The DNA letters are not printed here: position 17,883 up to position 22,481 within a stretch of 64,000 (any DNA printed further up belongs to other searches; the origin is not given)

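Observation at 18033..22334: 1433-aa T9SS cargo protein: choice-of-anchor L head, 5 plus 6 Cys-containing tandem repeats, type-A sorting domain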

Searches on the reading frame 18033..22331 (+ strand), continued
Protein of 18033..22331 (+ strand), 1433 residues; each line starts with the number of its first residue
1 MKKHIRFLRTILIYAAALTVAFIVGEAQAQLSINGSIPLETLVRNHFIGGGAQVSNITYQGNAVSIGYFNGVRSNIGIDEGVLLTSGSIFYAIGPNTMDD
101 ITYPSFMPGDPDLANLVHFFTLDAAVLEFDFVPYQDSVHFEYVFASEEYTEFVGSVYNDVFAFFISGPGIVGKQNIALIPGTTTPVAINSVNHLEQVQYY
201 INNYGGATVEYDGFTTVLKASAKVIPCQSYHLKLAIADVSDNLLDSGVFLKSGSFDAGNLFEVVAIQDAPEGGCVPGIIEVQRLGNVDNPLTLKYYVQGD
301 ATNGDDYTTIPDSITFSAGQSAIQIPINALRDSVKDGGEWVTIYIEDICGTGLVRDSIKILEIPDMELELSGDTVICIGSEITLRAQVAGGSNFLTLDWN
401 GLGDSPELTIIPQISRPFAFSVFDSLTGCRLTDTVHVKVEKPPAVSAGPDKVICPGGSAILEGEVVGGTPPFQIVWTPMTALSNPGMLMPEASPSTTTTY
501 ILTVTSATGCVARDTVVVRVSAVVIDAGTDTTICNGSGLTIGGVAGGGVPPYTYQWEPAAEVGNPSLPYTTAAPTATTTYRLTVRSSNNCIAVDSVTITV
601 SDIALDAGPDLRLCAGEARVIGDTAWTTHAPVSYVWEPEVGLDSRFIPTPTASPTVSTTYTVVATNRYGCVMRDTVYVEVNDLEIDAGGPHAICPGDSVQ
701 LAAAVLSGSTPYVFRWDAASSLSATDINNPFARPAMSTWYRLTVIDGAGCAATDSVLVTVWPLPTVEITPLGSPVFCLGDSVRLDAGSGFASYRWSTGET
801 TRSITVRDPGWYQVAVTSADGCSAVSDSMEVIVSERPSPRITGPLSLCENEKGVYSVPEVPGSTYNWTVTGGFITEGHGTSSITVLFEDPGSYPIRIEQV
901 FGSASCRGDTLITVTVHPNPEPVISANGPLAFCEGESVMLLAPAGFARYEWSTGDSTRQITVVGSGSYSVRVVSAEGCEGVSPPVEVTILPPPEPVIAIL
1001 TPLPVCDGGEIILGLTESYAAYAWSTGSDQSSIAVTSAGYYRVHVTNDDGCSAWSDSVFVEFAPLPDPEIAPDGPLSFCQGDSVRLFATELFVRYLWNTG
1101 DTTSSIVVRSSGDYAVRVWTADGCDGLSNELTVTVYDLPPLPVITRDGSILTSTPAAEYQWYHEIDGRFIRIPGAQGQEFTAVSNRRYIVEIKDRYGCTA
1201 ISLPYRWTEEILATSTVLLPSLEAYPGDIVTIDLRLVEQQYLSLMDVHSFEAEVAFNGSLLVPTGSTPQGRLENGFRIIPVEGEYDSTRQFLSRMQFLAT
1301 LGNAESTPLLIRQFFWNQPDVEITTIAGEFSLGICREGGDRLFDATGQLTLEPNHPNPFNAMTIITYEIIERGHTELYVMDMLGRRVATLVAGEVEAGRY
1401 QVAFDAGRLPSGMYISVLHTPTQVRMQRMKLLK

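Call 17: find_homologous_proteins(query=window:18033-22331:+, max_evalue=1e-10)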
Query window:18033-22331:+ (1433 aa): 3591 proteins with E <= 1e-10 among 8000 candidates; the best 120 are listed.
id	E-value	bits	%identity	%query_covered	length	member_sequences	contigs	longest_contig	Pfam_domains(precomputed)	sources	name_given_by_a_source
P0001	0.0e+0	3263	100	100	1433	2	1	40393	PF26766.1,PF19408.6,PF00801.27,PF03160.21,PF19081.7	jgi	-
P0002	0.0e+0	2628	79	100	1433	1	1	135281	PF26766.1,PF19408.6,PF03160.21,PF19081.7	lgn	-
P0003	0.0e+0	1912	59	100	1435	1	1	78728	PF26766.1,PF19408.6,PF22352.3,PF00801.27,PF03160.21,PF19081.7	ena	-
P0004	0.0e+0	1910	60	98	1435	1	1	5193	PF19406.6,PF26766.1,PF19408.6,PF22352.3,PF00801.27,PF03160.21,PF19081.7,PF18911.7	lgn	-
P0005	0.0e+0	1908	60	100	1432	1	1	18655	PF26766.1,PF19408.6,PF22352.3,PF19081.7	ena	-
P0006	0.0e+0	1898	60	98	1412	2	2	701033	PF19406.6,PF26766.1,PF19408.6,PF22352.3,PF19081.7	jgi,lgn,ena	-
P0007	0.0e+0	1898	60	98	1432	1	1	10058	PF26766.1,PF22352.3,PF19081.7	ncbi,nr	ncbi:MAG: choice-of-anchor L domain-containing protein [Bacteroidota bacterium]|nr:choice-of-anchor 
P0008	0.0e+0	1893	60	99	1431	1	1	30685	PF19406.6,PF26766.1,PF19408.6,PF22352.3,PF00801.27,PF03160.21,PF19081.7,PF18911.7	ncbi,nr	ncbi:MAG: choice-of-anchor L domain-containing protein [Bacteroidetes bacterium]|nr:choice-of-anchor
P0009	0.0e+0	1815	57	98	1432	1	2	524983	PF26766.1,PF22352.3,PF19081.7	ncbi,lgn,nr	ncbi:T9SS type A sorting domain-containing protein [bacterium]|nr:T9SS type A sorting domain-contain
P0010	0.0e+0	1727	55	100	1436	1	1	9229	PF26766.1,PF00801.27,PF18981.7,PF03160.21,PF18962.8,PF19081.7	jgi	jgi:hypothetical protein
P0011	0.0e+0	1696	55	98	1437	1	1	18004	PF26766.1,PF03160.21,PF19081.7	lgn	-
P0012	0.0e+0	1694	55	98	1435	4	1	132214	PF26766.1,PF03160.21,PF19081.7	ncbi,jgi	-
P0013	0.0e+0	1691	54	98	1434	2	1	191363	PF26766.1,PF22352.3,PF03160.21,PF19081.7,PF18911.7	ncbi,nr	ncbi:MAG: choice-of-anchor L domain-containing protein [Bacteroidetes bacterium]|nr:choice-of-anchor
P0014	0.0e+0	1689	54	100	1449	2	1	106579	PF26766.1,PF22352.3,PF03160.21,PF19081.7,PF18911.7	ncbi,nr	ncbi:MAG: choice-of-anchor L domain-containing protein [Bacteroidota bacterium]|nr:choice-of-anchor 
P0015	0.0e+0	1679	54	100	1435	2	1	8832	PF26766.1,PF00801.27,PF03160.21,PF19081.7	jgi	jgi:hypothetical protein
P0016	0.0e+0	1678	55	98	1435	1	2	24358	PF26766.1,PF19408.6,PF03160.21,PF19081.7,PF18911.7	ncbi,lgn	-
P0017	0.0e+0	1661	54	100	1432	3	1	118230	PF26766.1,PF22352.3,PF00801.27,PF03160.21,PF19081.7,PF18911.7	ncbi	ncbi:MAG: choice-of-anchor L domain-containing protein [Bacteroidota bacterium]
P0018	0.0e+0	1657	53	99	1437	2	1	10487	PF26766.1,PF19408.6,PF03160.21,PF19081.7,PF18911.7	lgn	-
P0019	0.0e+0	1654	54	100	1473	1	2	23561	PF26766.1,PF22352.3,PF00801.27,PF03160.21,PF19081.7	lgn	-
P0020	0.0e+0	1635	53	99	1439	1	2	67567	PF26766.1,PF22352.3,PF03160.21,PF19081.7,PF18911.7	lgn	-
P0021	0.0e+0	1538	51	99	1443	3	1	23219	PF19406.6,PF26766.1,PF19408.6,PF13573.13,PF19081.7,PF18911.7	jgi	-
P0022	0.0e+0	1479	49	98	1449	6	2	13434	PF26766.1,PF19408.6,PF22352.3,PF19081.7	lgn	-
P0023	0.0e+0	1462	48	100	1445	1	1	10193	PF26766.1,PF19408.6,PF19081.7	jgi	jgi:hypothetical protein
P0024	0.0e+0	1455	48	99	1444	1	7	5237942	PF26766.1,PF19408.6,PF18962.8,PF19081.7,PF18911.7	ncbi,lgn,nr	ncbi:MAG: choice-of-anchor L domain-containing protein [Bacteroidia bacterium]|nr:choice-of-anchor L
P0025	0.0e+0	1446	48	98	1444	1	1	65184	PF19406.6,PF26766.1,PF19408.6,PF00801.27,PF03160.21,PF19081.7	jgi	jgi:hypothetical protein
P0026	0.0e+0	1436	48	100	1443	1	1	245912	PF26766.1,PF19081.7,PF18911.7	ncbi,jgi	-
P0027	0.0e+0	1271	44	64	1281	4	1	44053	PF26766.1,PF19408.6,PF19081.7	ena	-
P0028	0.0e+0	1135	39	75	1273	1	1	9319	PF26766.1,PF03160.21,PF19081.7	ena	-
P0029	0.0e+0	1078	33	75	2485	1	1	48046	PF26766.1,PF22352.3,PF13585.13,PF26689.1,PF19081.7,PF04862.19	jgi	-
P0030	0.0e+0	1048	36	76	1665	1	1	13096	PF26766.1,PF19408.6,PF13573.13,PF03160.21,PF19081.7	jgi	jgi:PKD domain-containing protein/Calx-beta domain-containing protein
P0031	0.0e+0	1034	35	100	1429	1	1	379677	PF26766.1,PF19408.6,PF19081.7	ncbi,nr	ncbi:MAG: T9SS type A sorting domain-containing protein [Ignavibacteria bacterium]|nr:T9SS type A so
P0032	0.0e+0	1016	34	84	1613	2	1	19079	PF26766.1,PF13895.13,PF13573.13,PF03160.21,PF18962.8,PF19081.7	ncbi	-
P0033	8.8e-292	989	32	83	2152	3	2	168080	PF19406.6,PF26766.1,PF19408.6,PF00801.27,PF26689.1,PF25942.1,PF24312.2,PF06832.19,PF19081.7,PF18911.7,PF13585.13,PF04862.19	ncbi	-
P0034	3.1e-290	984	31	80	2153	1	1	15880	PF26766.1,PF19408.6,PF00801.27,PF13585.13,PF25942.1,PF24312.2,PF06832.19,PF04862.19,PF18911.7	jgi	jgi:trimeric autotransporter adhesin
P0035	1.9e-285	968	32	84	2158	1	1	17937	PF26766.1,PF19408.6,PF00801.27,PF13585.13,PF25942.1,PF24312.2,PF19081.7,PF04862.19,PF18911.7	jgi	-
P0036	6.1e-284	963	32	84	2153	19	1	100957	PF26766.1,PF00801.27,PF13585.13,PF25942.1,PF24312.2,PF08329.17,PF06832.19,PF04862.19,PF18911.7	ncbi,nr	ncbi:MAG: choice-of-anchor L domain-containing protein [Bacteroidetes bacterium]|nr:choice-of-anchor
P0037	1.7e-280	952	32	76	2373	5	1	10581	PF26766.1,PF22352.3,PF13585.13,PF26689.1,PF19081.7,PF18911.7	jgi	-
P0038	6.6e-280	950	32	82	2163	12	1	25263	PF26766.1,PF00801.27,PF13585.13,PF25942.1,PF24312.2,PF06832.19,PF04862.19,PF18911.7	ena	-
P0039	7.9e-276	937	30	84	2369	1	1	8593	PF26766.1,PF22352.3,PF13585.13,PF26689.1,PF19081.7,PF18911.7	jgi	jgi:gliding motility-associated-like protein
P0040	7.6e-269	913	34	82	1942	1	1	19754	PF26766.1,PF19408.6,PF00801.27,PF13585.13,PF25942.1,PF24312.2,PF08329.17,PF04862.19,PF18911.7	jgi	jgi:gliding motility-associated-like protein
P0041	6.7e-265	900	36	98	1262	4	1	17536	PF26766.1,PF19408.6,PF13573.13,PF19081.7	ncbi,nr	ncbi:MAG: hypothetical protein CL946_09815 [Ectothiorhodospiraceae bacterium]|nr:hypothetical protei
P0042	8.0e-265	900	32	84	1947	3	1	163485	PF26766.1,PF00801.27,PF13585.13,PF25942.1,PF24312.2,PF04862.19,PF18911.7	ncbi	-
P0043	8.7e-264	897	37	73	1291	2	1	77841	PF26766.1,PF19408.6,PF13927.13,PF03160.21,PF19081.7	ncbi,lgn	-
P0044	1.3e-262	893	32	82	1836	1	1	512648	PF26766.1,PF22352.3,PF00801.27,PF13585.13,PF26689.1,PF19081.7,PF18911.7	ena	-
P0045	9.5e-260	883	32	82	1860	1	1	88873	PF26766.1,PF22352.3,PF13585.13,PF19081.7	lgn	-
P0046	2.0e-258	879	36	74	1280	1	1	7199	PF26766.1,PF19408.6,PF03160.21,PF19081.7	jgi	jgi:PKD domain-containing protein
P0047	1.7e-256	872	30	59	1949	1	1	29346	PF26766.1,PF00801.27,PF13585.13,PF25942.1,PF24312.2,PF19081.7,PF04862.19,PF18911.7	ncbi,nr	ncbi:MAG TPA: choice-of-anchor L domain-containing protein [Bacteroidia bacterium]|nr:choice-of-anch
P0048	1.4e-254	866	32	83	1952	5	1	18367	PF26766.1,PF19408.6,PF00801.27,PF13585.13,PF25942.1,PF24312.2,PF08329.17,PF06832.19,PF19081.7,PF04862.19,PF18911.7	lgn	-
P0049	4.2e-250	851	33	81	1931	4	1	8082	PF26766.1,PF00801.27,PF13585.13,PF25942.1,PF24312.2,PF08329.17,PF04862.19,PF18911.7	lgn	-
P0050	2.3e-249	849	33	82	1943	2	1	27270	PF26766.1,PF19408.6,PF00801.27,PF13585.13,PF25942.1,PF24312.2,PF08329.17,PF04862.19,PF18911.7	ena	-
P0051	1.2e-242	827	32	84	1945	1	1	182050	PF26766.1,PF00801.27,PF13585.13,PF25942.1,PF24312.2,PF04862.19,PF18911.7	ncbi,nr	ncbi:MAG: choice-of-anchor L domain-containing protein [Bacteroidetes bacterium]|nr:choice-of-anchor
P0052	2.0e-241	823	32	81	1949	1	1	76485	PF26766.1,PF00801.27,PF13585.13,PF24902.2,PF19081.7,PF07385.19,PF18911.7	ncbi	-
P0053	1.6e-240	820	32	84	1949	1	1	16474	PF26766.1,PF19408.6,PF00801.27,PF13585.13,PF24312.2,PF08329.17,PF06832.19,PF19081.7,PF04862.19,PF18911.7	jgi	jgi:gliding motility-associated-like protein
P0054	2.3e-235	802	32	84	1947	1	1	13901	PF26766.1,PF19408.6,PF00801.27,PF13585.13,PF02972.20,PF24312.2,PF19081.7,PF04862.19,PF18911.7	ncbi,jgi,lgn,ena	jgi:gliding motility-associated-like protein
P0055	2.4e-232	792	31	84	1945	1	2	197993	PF26766.1,PF19408.6,PF00801.27,PF13585.13,PF24312.2,PF08329.17,PF06832.19,PF04862.19,PF18911.7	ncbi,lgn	-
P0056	3.2e-230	785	32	84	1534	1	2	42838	PF26766.1,PF00801.27,PF13585.13,PF25942.1,PF24312.2,PF08329.17,PF06832.19,PF19081.7,PF04862.19,PF18911.7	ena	-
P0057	6.5e-229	781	28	64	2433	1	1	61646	PF22352.3,PF13573.13,PF13585.13,PF25942.1,PF24312.2,PF06832.19,PF19081.7,PF04862.19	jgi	-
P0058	1.2e-227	777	29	84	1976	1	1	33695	PF26766.1,PF19408.6,PF22352.3,PF00801.27,PF13585.13,PF24312.2,PF08329.17,PF06832.19,PF04862.19,PF18911.7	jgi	jgi:gliding motility-associated-like protein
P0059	4.5e-223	762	29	82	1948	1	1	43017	PF26766.1,PF00801.27,PF13585.13,PF24312.2,PF08329.17,PF04862.19,PF18911.7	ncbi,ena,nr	ncbi:MAG TPA: choice-of-anchor L domain-containing protein [Bacteroidia bacterium]|nr:choice-of-anch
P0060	5.0e-217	742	31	83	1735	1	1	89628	PF26766.1,PF00801.27,PF18981.7,PF13585.13,PF25942.1,PF07523.19,PF19076.7,PF24312.2,PF08329.17,PF18911.7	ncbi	-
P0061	1.1e-210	721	33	83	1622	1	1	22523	PF26766.1,PF22352.3,PF13585.13,PF26689.1,PF03160.21,PF19081.7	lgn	-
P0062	4.1e-210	719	31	82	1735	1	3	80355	PF26766.1,PF00801.27,PF13585.13,PF25942.1,PF24312.2,PF08329.17,PF06832.19,PF19081.7,PF04862.19,PF18911.7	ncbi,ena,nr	ncbi:MAG: choice-of-anchor L domain-containing protein [Bacteroidota bacterium]|nr:choice-of-anchor 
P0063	8.8e-210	718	31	82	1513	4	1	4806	PF26766.1,PF00801.27,PF13585.13,PF25942.1,PF08329.17,PF06832.19,PF19081.7,PF18911.7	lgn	-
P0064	8.0e-206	705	33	82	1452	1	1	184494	PF26766.1,PF22352.3,PF13585.13,PF19081.7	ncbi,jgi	-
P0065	1.1e-204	701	32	84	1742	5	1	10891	PF26766.1,PF00801.27,PF13585.13,PF25942.1,PF24312.2,PF08329.17,PF03642.19,PF04862.19,PF18911.7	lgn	-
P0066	9.8e-204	698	32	83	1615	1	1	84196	PF26766.1,PF22352.3,PF13585.13,PF19081.7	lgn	-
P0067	1.1e-203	697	32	80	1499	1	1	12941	PF26766.1,PF00801.27,PF13585.13,PF26689.1,PF25942.1,PF24312.2,PF18911.7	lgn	-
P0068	2.8e-200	686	31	83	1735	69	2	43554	PF26766.1,PF00801.27,PF13585.13,PF25942.1,PF08329.17,PF06832.19,PF19081.7,PF04862.19,PF18911.7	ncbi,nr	ncbi:MAG TPA: choice-of-anchor L domain-containing protein [Bacteroidia bacterium]|nr:choice-of-anch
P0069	1.8e-198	680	32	84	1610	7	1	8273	PF26766.1,PF22352.3,PF13585.13,PF26689.1,PF19081.7,PF18911.7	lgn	-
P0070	6.1e-197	675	31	83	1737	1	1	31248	PF26766.1,PF19408.6,PF00801.27,PF13585.13,PF24312.2,PF19081.7,PF04862.19,PF18911.7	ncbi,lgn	-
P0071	9.3e-197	675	30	83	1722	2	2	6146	PF26766.1,PF00801.27,PF13585.13,PF08329.17,PF06832.19,PF18911.7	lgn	-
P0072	2.0e-196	673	30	83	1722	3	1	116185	PF26766.1,PF00801.27,PF13585.13,PF25942.1,PF24312.2,PF08329.17,PF06832.19,PF19081.7,PF18911.7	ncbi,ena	-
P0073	2.7e-195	670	34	84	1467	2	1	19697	PF26766.1,PF22352.3,PF13585.13,PF03160.21,PF19081.7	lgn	-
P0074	9.2e-194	665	33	82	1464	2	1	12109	PF26766.1,PF22352.3,PF13585.13,PF26689.1,PF03160.21,PF19081.7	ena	-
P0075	5.9e-191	655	30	82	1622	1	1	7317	PF26766.1,PF22352.3,PF13585.13,PF03160.21,PF19081.7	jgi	jgi:gliding motility-associated-like protein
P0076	1.7e-190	654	32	84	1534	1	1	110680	PF26766.1,PF00801.27,PF13585.13,PF25942.1,PF24312.2,PF08329.17,PF06832.19,PF19081.7,PF04862.19,PF18911.7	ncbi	-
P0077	1.0e-189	651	31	82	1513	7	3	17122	PF26766.1,PF00801.27,PF13585.13,PF25942.1,PF08329.17,PF06832.19,PF19081.7,PF18911.7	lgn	-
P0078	4.0e-188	646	31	84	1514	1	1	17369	PF26766.1,PF00801.27,PF18981.7,PF13585.13,PF19081.7,PF07385.19,PF18911.7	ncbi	-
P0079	9.5e-187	641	30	84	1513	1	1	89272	PF26766.1,PF00801.27,PF13585.13,PF06832.19,PF18911.7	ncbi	-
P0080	1.5e-186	641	30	87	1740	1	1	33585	PF26766.1,PF19408.6,PF00801.27,PF13585.13,PF24312.2,PF08329.17,PF19081.7,PF04862.19,PF18911.7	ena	-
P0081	7.5e-181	622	31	75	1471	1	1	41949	PF26766.1,PF22352.3,PF13585.13,PF26689.1,PF19081.7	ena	-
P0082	3.3e-180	620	31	82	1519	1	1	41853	PF26766.1,PF00801.27,PF13585.13,PF19081.7,PF18911.7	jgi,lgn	-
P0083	5.0e-180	619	34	66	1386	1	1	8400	PF26766.1,PF22352.3,PF13585.13,PF19081.7,PF18911.7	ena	-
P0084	8.3e-180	618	31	80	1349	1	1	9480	PF26766.1,PF22352.3,PF13585.13,PF26689.1,PF19081.7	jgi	jgi:gliding motility-associated-like protein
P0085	3.9e-179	616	33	33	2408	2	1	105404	PF26766.1,PF13573.13,PF13585.13,PF01483.28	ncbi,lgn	-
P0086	1.2e-177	611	30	84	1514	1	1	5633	PF26766.1,PF00801.27,PF13585.13,PF06832.19,PF18911.7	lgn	-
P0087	4.0e-177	609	30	79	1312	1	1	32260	PF26766.1,PF00801.27,PF13585.13,PF25942.1,PF08329.17,PF06832.19,PF19081.7,PF04862.19,PF18911.7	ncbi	-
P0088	7.7e-176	605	31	85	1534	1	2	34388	PF26766.1,PF00801.27,PF13585.13,PF25942.1,PF24312.2,PF08329.17,PF06832.19,PF19081.7,PF04862.19,PF18911.7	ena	-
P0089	1.5e-175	604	31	83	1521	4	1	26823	PF26766.1,PF00801.27,PF13585.13,PF18911.7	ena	-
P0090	4.2e-174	599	31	84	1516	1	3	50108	PF26766.1,PF00801.27,PF13585.13,PF18911.7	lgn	-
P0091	7.2e-173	595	29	84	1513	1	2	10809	PF26766.1,PF00801.27,PF13585.13,PF06832.19,PF18911.7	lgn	-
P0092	4.3e-172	593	31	85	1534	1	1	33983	PF26766.1,PF00801.27,PF13585.13,PF25942.1,PF24312.2,PF08329.17,PF06832.19,PF19081.7,PF04862.19,PF18911.7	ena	-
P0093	6.6e-171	589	30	83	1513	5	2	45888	PF26766.1,PF00801.27,PF13585.13,PF25942.1,PF06832.19,PF18911.7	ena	-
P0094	1.1e-169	585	44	18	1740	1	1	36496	PF26766.1,PF00801.27,PF13585.13,PF19081.7,PF18911.7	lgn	-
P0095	1.6e-169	584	31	79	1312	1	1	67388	PF26766.1,PF00801.27,PF13585.13,PF25942.1,PF08329.17,PF06832.19,PF19081.7,PF04862.19,PF18911.7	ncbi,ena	-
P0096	3.9e-169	583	32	81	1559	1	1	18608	PF26766.1,PF13585.13,PF19081.7,PF18911.7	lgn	-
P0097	3.3e-168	580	31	83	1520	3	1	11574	PF26766.1,PF19408.6,PF00801.27,PF13585.13,PF06832.19,PF04862.19,PF18911.7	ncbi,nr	ncbi:MAG: choice-of-anchor L domain-containing protein [Bacteroidia bacterium]|nr:choice-of-anchor L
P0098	1.6e-167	578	37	19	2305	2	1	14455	PF00362.25,PF22352.3,PF13573.13,PF00092.35,PF18962.8,PF25106.2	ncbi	-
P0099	1.5e-164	568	29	80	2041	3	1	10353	PF26766.1,PF00801.27,PF13585.13,PF19081.7,PF18911.7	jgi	jgi:gliding motility-associated-like protein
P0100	3.1e-164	567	31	78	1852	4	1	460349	PF26766.1,PF13585.13,PF19081.7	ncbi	-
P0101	7.2e-164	566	31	66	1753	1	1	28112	PF26766.1,PF00801.27,PF13585.13,PF19081.7,PF18911.7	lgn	-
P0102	1.8e-163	564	49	14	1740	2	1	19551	PF26766.1,PF00801.27,PF13585.13,PF19081.7,PF18911.7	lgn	-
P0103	7.4e-159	549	30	86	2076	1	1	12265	PF26766.1,PF13585.13,PF03160.21,PF19081.7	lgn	-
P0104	3.2e-158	547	32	78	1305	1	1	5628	PF26766.1,PF00801.27,PF13585.13,PF24312.2,PF08329.17,PF06832.19,PF19081.7,PF18911.7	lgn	-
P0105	2.5e-157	544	32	72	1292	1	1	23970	PF26766.1,PF22352.3,PF26689.1,PF03160.21,PF19081.7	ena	-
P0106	4.5e-153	530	31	80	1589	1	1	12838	PF26766.1,PF13585.13,PF19081.7,PF18911.7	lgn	-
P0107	5.0e-153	530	30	84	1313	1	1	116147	PF26766.1,PF22967.4,PF13585.13,PF03160.21,PF19081.7,PF18911.7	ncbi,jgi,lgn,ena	-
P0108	1.0e-152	529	47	17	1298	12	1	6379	PF26766.1,PF00801.27,PF13585.13,PF18911.7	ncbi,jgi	jgi:gliding motility-associated-like protein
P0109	3.2e-151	524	32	79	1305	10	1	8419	PF26766.1,PF00801.27,PF13585.13,PF06832.19,PF04862.19,PF18911.7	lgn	-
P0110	4.6e-149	516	31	79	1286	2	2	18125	PF26766.1,PF22352.3,PF00801.27,PF18981.7,PF13585.13,PF25942.1,PF18911.7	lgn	-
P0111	7.2e-148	513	32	77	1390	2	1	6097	PF26766.1,PF22352.3,PF13585.13,PF03160.21,PF19081.7,PF18911.7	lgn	-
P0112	2.1e-146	508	30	79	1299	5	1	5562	PF26766.1,PF00801.27,PF13585.13,PF25942.1,PF24312.2,PF06832.19,PF19081.7,PF18911.7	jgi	-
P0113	2.5e-145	504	35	54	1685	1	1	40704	PF26766.1,PF00431.27,PF13585.13,PF03160.21,PF19081.7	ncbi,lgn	ncbi:MAG: choice-of-anchor L domain-containing protein [Bacteroidota bacterium]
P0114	1.4e-143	498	32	67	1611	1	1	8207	PF26766.1,PF00431.27,PF13585.13,PF19081.7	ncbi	ncbi:MAG: choice-of-anchor L domain-containing protein [Bacteroidota bacterium]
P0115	1.4e-143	498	45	16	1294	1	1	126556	PF26766.1,PF00801.27,PF13585.13,PF06832.19,PF18911.7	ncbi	-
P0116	1.9e-143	498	29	80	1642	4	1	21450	PF26766.1,PF13585.13,PF03160.21,PF19081.7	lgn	-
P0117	1.6e-140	488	31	58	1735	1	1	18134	PF22352.3,PF00801.27,PF13573.13,PF26689.1,PF18962.8,PF19081.7,PF18911.7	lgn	-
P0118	2.5e-140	487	32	47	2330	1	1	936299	PF26766.1,PF00801.27,PF13573.13,PF13585.13,PF23585.2,PF18962.8,PF19081.7,PF18911.7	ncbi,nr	ncbi:MAG: choice-of-anchor L domain-containing protein [Bacteroidia bacterium]|nr:choice-of-anchor L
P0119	3.9e-140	487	30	80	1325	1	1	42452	PF26766.1,PF00801.27,PF13585.13,PF25942.1,PF24312.2,PF08329.17,PF06832.19,PF19081.7,PF04862.19,PF18911.7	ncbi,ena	-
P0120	4.2e-140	487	29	76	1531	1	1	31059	PF26766.1,PF22352.3,PF00801.27,PF13573.13,PF13585.13,PF03160.21,PF18911.7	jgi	jgi:gliding motility-associated-like protein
